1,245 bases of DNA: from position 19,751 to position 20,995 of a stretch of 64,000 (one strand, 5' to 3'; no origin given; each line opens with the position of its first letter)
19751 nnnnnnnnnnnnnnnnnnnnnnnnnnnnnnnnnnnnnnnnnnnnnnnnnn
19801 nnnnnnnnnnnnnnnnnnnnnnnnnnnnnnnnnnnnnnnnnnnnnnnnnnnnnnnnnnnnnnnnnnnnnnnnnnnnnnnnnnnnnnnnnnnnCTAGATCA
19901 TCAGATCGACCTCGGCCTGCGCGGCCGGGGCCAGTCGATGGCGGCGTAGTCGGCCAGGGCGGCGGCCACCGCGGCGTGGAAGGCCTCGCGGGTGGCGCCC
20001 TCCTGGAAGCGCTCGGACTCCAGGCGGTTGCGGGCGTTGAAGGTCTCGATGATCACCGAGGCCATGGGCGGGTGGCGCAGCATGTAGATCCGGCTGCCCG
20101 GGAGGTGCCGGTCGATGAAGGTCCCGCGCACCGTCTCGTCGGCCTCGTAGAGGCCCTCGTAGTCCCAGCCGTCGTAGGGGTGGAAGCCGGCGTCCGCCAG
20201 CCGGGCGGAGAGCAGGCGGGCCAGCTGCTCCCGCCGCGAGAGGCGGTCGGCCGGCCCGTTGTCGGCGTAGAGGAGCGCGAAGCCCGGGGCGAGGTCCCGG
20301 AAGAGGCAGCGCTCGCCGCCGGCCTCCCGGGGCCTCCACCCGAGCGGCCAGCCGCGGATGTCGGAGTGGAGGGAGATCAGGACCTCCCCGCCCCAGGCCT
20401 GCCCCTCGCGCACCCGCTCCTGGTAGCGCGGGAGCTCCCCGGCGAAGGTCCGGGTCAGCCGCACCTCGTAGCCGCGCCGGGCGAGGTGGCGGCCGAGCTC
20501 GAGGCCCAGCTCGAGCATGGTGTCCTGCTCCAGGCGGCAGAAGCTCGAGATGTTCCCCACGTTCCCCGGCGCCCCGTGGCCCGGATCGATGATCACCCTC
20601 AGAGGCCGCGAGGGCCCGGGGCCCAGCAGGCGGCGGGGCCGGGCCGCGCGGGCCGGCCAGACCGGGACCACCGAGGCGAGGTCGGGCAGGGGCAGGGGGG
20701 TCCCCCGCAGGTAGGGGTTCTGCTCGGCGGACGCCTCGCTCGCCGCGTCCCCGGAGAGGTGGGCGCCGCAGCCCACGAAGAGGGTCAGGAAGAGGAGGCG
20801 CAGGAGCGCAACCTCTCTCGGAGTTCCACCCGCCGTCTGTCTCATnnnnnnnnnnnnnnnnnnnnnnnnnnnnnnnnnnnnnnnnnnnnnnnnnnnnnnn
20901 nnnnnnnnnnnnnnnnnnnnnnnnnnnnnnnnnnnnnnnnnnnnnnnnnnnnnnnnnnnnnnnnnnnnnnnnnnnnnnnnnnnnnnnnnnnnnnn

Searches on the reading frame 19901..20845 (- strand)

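Call 78: search_protein_families(library=pfam, proteins=[window:19901-20845:-], max_evalue=0.00001)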
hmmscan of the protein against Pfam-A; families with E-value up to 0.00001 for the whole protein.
window:19901-20845:- (314 aa): 1 family
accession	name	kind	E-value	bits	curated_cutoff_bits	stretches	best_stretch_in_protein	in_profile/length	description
PF01520.23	Amidase_3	-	1.8e-16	61.1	27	1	84-298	1-173/174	N-acetylmuramoyl-L-alanine amidase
